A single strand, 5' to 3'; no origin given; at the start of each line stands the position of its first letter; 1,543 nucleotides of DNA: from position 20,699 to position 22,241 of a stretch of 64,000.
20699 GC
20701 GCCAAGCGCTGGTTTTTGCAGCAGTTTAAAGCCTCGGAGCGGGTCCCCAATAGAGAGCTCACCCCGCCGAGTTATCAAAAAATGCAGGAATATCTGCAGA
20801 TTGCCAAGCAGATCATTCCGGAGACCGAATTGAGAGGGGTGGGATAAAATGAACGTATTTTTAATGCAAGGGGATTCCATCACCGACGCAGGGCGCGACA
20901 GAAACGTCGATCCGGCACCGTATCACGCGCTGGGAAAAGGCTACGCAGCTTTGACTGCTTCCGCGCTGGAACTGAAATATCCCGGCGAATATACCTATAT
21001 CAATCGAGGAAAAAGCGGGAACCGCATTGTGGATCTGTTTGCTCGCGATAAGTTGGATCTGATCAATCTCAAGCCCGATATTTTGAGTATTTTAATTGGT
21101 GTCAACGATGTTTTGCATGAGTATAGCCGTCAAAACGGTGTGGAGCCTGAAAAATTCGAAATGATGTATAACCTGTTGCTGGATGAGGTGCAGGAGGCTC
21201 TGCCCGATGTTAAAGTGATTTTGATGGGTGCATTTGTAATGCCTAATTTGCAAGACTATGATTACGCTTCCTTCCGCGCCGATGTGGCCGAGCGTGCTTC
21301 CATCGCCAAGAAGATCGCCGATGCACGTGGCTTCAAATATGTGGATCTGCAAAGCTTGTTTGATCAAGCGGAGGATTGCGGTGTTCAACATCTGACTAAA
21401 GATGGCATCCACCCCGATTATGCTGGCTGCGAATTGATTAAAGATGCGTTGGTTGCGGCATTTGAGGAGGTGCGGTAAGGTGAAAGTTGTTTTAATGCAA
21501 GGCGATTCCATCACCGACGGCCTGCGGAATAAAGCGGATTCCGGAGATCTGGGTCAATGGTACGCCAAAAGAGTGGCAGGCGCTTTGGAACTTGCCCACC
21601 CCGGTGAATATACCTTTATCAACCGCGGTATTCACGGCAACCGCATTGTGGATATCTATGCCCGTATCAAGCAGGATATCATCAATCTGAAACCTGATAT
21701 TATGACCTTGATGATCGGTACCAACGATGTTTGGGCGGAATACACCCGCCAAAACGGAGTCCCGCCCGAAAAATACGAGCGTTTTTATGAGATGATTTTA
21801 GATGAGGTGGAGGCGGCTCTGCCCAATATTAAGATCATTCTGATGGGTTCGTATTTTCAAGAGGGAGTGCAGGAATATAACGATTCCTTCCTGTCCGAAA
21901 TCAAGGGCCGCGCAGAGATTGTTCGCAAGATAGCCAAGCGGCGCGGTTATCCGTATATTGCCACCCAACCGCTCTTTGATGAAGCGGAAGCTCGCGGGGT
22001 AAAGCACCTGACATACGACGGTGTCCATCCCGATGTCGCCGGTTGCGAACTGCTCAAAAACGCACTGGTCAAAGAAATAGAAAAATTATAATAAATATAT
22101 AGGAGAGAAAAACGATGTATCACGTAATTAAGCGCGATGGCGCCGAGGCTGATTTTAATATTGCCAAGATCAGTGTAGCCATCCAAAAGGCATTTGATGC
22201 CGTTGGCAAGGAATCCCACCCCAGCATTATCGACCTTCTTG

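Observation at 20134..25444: Class III RNR operon carrying two tightly coupled tandem SGNH/GDSL hydrolase paralogs between nrdG and nrdD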

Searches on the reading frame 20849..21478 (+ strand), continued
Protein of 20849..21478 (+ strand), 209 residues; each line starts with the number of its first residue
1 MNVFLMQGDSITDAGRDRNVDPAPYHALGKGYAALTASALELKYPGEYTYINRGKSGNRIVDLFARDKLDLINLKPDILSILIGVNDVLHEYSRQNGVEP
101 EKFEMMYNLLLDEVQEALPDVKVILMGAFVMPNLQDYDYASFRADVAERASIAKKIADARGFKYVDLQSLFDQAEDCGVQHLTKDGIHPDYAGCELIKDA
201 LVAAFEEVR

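Call 68: list_cluster_members(proteins=[P0003, P0012, P0017, P0137, P0156, P0167, P0171])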
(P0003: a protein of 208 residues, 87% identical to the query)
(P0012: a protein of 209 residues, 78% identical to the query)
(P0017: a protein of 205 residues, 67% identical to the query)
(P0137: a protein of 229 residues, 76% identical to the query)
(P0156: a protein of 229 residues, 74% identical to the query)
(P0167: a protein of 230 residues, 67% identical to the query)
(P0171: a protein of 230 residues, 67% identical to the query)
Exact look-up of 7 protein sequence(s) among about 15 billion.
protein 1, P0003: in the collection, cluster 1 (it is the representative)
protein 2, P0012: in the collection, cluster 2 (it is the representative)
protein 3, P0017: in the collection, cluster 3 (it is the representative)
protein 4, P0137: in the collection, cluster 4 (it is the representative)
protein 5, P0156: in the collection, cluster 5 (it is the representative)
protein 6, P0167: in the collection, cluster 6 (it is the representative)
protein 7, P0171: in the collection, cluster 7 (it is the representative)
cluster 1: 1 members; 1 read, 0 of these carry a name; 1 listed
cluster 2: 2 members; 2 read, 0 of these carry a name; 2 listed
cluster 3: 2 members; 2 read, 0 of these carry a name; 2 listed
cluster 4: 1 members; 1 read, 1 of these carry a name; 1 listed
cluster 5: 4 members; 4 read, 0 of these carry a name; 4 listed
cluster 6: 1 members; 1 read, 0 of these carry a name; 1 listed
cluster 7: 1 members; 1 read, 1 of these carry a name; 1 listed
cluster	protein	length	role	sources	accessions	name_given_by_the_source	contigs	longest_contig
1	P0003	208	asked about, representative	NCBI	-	-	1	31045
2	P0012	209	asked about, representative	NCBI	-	-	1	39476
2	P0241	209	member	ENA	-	-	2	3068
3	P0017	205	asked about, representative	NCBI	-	-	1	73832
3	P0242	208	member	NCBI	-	-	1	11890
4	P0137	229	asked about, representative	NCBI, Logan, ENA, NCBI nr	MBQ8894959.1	MAG: anaerobic ribonucleoside-triphosphate reductase activating protein [Clostridia ... | anaerobic ribonucleoside-triphosphate reductase activating protein [Clostridia bacterium]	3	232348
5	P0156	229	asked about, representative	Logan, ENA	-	-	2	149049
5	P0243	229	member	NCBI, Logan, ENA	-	-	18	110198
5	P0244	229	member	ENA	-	-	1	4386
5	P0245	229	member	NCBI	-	-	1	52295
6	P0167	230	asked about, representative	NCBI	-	-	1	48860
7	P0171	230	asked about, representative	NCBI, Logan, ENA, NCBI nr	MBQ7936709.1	MAG: anaerobic ribonucleoside-triphosphate reductase activating protein [Clostridia ... | anaerobic ribonucleoside-triphosphate reductase activating protein [Clostridia bacterium]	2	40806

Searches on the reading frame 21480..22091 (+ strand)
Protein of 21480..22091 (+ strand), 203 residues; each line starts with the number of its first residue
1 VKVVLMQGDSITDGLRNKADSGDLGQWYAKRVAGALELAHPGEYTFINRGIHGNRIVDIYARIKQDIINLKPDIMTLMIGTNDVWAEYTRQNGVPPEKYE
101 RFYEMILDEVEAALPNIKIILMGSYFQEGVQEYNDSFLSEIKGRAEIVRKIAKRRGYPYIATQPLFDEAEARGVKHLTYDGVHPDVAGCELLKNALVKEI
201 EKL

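Call 3: search_protein_families(library=pfam, proteins=[window:21480-22091:+])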
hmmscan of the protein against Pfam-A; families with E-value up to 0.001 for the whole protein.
window:21480-22091:+ (203 aa): 3 families
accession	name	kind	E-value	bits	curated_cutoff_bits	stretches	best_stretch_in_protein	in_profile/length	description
PF13472.12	Lipase_GDSL_2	-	2.2e-26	93.9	32.9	1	8-190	3-177/178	GDSL-like Lipase/Acylhydrolase family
PF00657.28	Lipase_GDSL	-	9.8e-14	52.4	23.6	1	7-192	4-204/208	GDSL-like Lipase/Acylhydrolase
PF04311.20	DUF459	-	7.4e-07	29.2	27.2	1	46-197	34-195/197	Protein of unknown function (DUF459)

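Call 4: search_protein_families(library=ncbifam, proteins=[window:21480-22091:+])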
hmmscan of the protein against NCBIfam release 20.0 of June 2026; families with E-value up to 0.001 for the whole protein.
window:21480-22091:+ (203 aa): 1 family
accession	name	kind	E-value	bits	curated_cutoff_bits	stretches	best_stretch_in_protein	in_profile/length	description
NF042968.1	AcxylEst_AxeA1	equivalog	4.1e-06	25.4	700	1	64-192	336-455/459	acetylxylan esterase AxeA1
